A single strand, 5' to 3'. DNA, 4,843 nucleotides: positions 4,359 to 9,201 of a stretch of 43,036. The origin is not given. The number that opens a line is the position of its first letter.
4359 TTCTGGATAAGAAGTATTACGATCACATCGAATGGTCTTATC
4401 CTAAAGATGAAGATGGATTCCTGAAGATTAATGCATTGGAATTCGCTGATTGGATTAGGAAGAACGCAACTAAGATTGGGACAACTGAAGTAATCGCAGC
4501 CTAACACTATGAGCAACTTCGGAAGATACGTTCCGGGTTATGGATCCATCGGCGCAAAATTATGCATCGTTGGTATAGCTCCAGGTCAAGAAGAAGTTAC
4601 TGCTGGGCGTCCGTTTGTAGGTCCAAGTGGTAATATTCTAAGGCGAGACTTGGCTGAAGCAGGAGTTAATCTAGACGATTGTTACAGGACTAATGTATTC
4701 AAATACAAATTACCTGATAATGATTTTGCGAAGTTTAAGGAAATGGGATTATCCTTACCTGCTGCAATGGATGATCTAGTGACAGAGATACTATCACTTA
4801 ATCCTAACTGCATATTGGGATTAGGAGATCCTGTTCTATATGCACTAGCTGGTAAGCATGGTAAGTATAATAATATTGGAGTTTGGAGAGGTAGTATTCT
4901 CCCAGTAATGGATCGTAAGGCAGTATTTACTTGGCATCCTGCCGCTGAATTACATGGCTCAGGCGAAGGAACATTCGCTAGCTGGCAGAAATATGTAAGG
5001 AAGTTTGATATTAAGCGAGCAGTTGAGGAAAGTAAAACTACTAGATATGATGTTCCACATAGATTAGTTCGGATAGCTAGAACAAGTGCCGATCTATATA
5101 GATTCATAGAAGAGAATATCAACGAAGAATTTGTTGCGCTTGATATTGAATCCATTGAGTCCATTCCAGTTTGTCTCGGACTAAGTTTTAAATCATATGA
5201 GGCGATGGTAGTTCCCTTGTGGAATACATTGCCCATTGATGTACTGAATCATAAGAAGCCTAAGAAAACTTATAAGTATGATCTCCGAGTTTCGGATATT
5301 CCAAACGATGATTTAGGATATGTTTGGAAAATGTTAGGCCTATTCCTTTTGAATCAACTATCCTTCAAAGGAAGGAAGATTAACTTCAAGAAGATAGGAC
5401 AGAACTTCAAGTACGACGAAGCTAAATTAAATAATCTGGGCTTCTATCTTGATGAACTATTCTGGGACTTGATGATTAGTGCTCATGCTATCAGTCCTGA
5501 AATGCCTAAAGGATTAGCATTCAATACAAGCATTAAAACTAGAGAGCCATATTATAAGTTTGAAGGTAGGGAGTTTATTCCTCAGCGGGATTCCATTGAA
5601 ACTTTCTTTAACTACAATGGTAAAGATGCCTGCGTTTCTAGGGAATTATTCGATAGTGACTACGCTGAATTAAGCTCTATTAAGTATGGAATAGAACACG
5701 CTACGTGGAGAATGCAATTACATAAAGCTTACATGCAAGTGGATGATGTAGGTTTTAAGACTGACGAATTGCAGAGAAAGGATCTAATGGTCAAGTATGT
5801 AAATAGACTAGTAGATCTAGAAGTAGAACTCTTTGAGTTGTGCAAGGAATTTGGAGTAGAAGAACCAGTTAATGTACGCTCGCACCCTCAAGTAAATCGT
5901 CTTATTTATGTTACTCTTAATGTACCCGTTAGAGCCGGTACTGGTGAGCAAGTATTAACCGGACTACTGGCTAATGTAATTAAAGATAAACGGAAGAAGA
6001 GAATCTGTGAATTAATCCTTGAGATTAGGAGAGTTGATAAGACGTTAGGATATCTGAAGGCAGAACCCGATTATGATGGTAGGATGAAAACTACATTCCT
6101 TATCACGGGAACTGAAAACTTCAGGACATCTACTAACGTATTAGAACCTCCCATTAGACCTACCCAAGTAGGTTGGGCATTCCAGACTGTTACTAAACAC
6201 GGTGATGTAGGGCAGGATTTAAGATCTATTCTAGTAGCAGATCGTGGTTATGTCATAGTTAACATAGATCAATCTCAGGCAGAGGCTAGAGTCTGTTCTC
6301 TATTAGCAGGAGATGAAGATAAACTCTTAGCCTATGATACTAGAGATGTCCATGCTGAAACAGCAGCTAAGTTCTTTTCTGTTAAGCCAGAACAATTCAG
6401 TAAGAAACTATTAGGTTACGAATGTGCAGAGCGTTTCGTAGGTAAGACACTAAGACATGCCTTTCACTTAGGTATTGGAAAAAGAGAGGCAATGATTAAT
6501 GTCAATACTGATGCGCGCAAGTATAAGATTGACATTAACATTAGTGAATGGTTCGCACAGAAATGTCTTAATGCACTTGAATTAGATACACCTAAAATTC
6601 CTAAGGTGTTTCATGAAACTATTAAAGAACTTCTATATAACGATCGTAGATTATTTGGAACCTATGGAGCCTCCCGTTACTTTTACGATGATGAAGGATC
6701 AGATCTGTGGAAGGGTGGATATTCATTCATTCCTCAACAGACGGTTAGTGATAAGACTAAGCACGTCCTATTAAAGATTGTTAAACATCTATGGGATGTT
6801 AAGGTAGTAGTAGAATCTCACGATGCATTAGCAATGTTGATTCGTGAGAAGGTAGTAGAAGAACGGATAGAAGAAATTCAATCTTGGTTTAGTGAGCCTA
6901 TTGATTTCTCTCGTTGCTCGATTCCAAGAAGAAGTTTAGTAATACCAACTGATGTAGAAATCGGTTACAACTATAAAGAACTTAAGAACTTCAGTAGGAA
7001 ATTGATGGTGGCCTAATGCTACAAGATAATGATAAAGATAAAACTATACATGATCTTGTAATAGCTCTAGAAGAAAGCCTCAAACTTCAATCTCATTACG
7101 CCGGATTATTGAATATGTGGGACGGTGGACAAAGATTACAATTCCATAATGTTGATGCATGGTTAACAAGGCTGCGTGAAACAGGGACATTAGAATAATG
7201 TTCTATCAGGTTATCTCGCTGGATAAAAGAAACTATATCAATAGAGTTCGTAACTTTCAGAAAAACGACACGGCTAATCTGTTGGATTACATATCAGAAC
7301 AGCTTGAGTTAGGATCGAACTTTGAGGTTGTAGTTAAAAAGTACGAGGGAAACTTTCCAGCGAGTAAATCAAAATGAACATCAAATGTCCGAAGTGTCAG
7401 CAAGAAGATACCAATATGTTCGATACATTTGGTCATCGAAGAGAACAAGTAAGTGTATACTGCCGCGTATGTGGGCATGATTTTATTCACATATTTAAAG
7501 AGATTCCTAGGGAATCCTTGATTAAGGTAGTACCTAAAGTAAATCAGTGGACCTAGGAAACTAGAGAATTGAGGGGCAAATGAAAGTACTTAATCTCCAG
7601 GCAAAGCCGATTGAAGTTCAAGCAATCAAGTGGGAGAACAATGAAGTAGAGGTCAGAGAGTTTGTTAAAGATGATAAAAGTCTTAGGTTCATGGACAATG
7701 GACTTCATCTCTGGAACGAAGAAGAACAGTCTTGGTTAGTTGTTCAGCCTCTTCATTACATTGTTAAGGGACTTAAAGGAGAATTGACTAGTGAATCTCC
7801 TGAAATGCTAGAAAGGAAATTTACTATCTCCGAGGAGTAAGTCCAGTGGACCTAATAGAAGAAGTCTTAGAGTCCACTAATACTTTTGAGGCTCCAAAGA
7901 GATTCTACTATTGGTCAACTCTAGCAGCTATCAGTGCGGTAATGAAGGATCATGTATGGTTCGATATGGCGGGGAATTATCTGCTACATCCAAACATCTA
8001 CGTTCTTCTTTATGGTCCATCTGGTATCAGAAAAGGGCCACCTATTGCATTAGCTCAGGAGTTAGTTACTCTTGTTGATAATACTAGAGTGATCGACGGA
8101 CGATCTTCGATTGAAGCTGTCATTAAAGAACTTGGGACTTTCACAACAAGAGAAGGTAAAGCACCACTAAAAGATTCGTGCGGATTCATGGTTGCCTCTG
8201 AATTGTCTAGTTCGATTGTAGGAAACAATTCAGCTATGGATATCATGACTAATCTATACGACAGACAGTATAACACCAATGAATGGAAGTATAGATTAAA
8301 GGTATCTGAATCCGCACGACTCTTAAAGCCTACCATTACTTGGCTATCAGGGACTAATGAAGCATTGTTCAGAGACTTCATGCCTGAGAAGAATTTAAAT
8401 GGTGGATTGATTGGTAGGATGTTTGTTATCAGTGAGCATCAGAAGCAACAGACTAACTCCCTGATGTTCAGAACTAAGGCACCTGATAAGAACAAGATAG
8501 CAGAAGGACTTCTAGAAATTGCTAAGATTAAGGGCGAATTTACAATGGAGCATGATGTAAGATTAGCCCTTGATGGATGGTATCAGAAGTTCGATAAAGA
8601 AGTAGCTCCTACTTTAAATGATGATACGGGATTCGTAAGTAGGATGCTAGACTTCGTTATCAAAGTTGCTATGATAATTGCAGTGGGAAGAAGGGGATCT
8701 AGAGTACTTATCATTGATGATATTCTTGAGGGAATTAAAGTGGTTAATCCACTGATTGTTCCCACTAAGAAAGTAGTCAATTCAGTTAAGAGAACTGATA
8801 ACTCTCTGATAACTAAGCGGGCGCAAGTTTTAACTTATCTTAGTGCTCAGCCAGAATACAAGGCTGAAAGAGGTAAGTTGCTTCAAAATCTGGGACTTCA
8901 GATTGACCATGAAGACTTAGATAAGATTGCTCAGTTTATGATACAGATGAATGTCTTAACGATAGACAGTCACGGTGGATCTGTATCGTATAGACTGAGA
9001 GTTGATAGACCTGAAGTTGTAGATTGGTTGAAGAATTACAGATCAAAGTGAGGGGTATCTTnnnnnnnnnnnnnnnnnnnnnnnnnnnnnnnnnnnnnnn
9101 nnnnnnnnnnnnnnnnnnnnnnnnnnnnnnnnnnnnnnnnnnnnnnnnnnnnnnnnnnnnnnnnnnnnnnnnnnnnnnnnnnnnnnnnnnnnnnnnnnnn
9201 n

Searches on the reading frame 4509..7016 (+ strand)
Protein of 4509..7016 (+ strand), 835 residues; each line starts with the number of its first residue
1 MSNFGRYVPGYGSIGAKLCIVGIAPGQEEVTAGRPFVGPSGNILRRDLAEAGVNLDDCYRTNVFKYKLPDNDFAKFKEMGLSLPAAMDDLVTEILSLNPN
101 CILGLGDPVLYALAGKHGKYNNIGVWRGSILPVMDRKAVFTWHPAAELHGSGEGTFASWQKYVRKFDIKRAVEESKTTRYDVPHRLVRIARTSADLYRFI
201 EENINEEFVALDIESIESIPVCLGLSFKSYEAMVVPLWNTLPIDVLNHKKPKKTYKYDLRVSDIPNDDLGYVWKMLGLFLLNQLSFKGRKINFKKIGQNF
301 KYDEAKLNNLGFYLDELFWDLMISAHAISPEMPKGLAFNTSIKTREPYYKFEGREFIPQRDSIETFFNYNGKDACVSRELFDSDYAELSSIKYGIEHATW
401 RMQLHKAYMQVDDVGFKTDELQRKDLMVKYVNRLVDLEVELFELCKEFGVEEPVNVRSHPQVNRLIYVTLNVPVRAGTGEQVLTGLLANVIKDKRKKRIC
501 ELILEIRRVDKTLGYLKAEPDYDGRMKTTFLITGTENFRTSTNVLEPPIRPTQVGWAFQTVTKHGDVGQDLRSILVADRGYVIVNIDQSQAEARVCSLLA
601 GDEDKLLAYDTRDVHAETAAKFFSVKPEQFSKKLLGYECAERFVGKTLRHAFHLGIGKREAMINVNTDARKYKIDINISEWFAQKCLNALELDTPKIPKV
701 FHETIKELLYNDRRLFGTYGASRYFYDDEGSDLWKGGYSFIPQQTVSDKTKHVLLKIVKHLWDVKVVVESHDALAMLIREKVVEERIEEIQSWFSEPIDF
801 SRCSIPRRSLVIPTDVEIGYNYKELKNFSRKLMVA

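Call 10: search_protein_families(library=pfam, proteins=[window:4509-7016:+], max_evalue=0.001)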
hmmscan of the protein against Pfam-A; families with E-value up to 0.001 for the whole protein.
window:4509-7016:+ (835 aa): 2 families
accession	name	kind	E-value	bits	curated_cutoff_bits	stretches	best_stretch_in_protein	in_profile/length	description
PF03167.25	UDG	-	1.8e-16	60.9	24.3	1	9-164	1-138/141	Uracil DNA glycosylase superfamily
PF00476.26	DNA_pol_A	-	1.2e-15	57.8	34.3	1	432-794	13-357/381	DNA polymerase family A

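Call 11: search_protein_families(library=phrogs, proteins=[window:4509-7016:+], max_evalue=0.0001)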
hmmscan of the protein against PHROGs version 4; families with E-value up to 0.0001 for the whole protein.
window:4509-7016:+ (835 aa): 2 families
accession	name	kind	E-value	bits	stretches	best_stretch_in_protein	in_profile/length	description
phrog_17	-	DNA, RNA and nucleotide metabolism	1.1e-34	120.7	1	292-826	730-1234/1445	DNA polymerase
phrog_2573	-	DNA, RNA and nucleotide metabolism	1.9e-06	28.3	0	580-629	16-67/336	DNA polymerase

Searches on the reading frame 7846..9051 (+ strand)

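Call 10: search_protein_families(library=pfam, proteins=[window:7846-9051:+], max_evalue=0.001)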
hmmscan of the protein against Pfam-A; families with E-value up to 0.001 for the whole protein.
window:7846-9051:+ (401 aa): 1 family
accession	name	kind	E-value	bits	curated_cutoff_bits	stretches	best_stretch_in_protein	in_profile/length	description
PF13148.11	DUF3987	-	3.2e-07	30.3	27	0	17-77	3-63/364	Protein of unknown function (DUF3987)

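Call 11: search_protein_families(library=phrogs, proteins=[window:7846-9051:+], max_evalue=0.0001)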
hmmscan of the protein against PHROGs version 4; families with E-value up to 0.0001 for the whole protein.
window:7846-9051:+ (401 aa): 3 families
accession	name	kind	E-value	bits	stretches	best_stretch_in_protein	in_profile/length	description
phrog_14296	-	DNA, RNA and nucleotide metabolism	1e-21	78.4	1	4-332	5-336/417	DNA primase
phrog_3022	-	DNA, RNA and nucleotide metabolism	1.5e-08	34.6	1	48-287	407-661/788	DNA primase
phrog_5311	-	DNA, RNA and nucleotide metabolism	4.3e-08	32.8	1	7-374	270-666/692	helicase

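Call 96: search_protein_families(library=pfam, proteins=[window:7846-9051:+], max_evalue=1)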
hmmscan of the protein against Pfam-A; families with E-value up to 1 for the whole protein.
window:7846-9051:+ (401 aa): 2 families
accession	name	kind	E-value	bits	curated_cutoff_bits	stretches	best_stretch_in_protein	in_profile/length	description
PF13148.11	DUF3987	-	3.2e-07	30.3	27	2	17-77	3-63/364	Protein of unknown function (DUF3987)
PF25618.1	PhiKZ_gp91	-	0.0086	16.4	27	1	124-169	25-71/168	Bacteriophage PhiKZ vertex-binding protein gp91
